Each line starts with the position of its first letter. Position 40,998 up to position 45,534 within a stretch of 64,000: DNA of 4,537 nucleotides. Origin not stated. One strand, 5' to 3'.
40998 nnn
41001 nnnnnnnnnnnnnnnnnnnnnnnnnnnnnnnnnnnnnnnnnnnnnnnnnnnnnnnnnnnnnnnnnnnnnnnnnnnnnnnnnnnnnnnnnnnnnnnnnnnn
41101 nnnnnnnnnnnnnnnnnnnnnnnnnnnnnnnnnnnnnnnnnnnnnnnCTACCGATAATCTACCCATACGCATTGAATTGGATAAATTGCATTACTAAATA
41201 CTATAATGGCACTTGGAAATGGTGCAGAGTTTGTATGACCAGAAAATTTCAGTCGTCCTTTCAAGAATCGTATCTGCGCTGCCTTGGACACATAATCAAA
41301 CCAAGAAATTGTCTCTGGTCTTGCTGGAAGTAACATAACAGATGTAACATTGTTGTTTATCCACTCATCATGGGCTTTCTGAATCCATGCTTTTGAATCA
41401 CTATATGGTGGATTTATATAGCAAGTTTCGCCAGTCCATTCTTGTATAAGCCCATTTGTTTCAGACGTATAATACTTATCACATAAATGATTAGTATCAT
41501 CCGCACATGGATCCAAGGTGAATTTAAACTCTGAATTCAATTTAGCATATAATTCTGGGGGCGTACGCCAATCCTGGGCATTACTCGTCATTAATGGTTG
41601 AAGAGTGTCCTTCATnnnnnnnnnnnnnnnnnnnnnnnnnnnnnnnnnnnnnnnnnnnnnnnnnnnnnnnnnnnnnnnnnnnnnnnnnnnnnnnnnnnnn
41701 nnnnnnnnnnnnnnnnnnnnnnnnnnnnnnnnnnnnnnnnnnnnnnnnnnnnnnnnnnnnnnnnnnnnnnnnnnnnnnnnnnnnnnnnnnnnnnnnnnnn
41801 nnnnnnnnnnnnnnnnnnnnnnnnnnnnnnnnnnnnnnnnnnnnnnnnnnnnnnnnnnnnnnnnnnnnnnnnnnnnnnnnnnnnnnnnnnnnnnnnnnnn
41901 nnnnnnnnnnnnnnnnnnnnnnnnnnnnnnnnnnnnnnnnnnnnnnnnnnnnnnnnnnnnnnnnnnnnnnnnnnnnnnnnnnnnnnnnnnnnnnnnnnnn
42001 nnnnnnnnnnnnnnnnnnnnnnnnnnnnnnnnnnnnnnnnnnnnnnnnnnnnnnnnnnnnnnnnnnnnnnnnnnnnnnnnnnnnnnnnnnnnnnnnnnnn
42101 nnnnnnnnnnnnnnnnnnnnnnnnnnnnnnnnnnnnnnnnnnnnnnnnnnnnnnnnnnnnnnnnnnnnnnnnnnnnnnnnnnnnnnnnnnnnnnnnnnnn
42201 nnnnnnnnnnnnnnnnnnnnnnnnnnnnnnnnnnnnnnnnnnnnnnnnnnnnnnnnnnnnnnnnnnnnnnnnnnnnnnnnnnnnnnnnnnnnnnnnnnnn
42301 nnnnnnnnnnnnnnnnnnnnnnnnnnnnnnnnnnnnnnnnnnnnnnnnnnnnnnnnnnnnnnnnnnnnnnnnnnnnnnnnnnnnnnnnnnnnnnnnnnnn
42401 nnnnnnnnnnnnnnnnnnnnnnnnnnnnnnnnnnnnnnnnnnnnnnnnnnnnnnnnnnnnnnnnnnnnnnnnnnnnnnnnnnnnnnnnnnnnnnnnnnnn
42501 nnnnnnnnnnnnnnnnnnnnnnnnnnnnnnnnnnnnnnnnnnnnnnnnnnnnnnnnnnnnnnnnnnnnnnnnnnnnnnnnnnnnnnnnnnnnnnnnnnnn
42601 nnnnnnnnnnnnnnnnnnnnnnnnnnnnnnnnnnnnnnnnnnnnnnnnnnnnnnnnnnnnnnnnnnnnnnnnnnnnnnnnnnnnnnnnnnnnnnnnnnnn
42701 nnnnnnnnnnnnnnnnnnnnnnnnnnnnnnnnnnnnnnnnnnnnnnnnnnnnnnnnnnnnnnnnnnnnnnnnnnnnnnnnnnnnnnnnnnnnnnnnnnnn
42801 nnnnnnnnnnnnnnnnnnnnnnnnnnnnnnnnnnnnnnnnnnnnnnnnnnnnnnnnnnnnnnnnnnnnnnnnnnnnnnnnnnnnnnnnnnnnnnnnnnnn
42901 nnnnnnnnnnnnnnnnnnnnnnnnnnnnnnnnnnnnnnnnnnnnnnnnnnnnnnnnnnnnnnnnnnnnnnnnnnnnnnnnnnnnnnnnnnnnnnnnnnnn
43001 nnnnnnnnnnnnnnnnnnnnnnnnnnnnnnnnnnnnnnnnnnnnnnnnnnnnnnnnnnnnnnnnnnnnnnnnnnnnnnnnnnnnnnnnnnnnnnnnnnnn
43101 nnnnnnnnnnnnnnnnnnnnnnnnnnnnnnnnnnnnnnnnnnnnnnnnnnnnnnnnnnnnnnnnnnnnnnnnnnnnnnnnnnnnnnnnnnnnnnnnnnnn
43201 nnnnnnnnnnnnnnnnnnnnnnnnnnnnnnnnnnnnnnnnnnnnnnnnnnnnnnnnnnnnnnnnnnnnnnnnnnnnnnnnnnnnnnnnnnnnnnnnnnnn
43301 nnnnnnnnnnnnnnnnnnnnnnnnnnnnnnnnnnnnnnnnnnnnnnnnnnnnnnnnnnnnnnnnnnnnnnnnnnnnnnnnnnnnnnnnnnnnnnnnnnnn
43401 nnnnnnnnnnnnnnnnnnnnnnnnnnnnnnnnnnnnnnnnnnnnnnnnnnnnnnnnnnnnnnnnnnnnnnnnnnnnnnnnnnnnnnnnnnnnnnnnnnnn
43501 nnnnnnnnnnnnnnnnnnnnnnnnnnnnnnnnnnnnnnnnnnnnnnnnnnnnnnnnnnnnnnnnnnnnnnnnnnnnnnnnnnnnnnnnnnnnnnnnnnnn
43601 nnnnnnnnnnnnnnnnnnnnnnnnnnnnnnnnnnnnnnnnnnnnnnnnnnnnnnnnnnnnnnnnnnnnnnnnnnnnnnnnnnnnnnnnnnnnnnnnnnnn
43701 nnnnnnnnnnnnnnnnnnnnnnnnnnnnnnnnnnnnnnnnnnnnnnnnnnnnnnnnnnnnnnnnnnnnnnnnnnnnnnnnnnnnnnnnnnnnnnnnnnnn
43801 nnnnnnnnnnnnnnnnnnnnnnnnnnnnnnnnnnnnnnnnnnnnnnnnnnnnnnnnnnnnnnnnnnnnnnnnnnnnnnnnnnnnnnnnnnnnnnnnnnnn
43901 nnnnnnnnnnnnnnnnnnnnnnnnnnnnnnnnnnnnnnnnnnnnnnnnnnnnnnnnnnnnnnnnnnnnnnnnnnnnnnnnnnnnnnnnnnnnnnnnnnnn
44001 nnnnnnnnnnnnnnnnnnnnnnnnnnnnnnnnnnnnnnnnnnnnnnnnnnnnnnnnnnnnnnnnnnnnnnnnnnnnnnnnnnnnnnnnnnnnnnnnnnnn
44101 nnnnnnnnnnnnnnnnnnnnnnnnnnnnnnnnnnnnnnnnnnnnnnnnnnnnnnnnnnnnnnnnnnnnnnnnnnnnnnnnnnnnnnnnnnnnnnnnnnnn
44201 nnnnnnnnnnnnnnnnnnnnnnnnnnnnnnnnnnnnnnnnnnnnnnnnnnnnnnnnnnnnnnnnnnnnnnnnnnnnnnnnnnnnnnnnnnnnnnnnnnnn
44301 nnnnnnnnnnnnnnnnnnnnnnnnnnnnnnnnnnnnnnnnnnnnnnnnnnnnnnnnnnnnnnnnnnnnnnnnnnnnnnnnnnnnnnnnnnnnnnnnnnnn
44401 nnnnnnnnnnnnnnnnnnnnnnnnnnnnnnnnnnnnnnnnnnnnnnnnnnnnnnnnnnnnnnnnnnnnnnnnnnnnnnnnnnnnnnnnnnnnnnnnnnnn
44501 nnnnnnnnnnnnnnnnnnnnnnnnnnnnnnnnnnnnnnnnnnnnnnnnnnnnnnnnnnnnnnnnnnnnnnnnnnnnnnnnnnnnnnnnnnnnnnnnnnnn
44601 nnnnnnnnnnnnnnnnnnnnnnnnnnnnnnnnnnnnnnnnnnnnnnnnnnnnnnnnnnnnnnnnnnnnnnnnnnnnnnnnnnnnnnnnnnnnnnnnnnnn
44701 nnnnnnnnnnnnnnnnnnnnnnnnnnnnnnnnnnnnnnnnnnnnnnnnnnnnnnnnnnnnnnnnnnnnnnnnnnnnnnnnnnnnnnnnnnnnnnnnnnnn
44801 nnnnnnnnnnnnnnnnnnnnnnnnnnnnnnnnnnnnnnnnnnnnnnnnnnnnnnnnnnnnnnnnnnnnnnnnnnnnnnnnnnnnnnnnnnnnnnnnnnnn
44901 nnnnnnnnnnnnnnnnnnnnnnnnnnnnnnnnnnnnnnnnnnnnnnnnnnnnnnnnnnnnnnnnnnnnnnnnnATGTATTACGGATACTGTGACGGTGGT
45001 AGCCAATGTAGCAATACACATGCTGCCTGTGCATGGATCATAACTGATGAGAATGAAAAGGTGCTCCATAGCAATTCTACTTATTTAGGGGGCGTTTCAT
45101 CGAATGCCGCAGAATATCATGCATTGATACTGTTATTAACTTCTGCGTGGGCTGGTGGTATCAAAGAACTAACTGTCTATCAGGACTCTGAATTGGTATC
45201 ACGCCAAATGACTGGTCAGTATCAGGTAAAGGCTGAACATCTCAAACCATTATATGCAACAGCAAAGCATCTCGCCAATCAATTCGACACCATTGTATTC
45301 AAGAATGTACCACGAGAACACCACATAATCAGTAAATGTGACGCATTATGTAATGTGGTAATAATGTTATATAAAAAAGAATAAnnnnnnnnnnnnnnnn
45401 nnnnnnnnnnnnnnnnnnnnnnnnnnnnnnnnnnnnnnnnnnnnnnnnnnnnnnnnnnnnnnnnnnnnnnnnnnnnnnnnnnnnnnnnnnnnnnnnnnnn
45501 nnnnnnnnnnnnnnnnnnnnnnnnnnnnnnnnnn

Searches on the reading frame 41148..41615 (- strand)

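Call 50: search_protein_families(library=pfam, proteins=[window:41148-41615:-], max_evalue=0.001)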
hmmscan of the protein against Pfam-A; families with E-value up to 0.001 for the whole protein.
window:41148-41615:- (155 aa): 1 family
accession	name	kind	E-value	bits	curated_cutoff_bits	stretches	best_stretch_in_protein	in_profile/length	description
PF05869.16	Dam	-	3.3e-31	108.7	28.1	1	12-125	8-124/169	DNA N-6-adenine-methyltransferase (Dam)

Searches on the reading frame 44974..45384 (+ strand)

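Call 51: search_protein_families(library=pfam, proteins=[window:44974-45384:+], max_evalue=0.001)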
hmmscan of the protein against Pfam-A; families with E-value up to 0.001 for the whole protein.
window:44974-45384:+ (136 aa): 2 families
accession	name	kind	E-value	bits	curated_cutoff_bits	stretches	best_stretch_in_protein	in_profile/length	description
PF13456.12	RVT_3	-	4.4e-20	72.3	21.6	1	6-116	2-112/123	Reverse transcriptase-like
PF00075.30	RNase_H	-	0.00018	22.1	25.8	1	5-116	7-112/141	RNase H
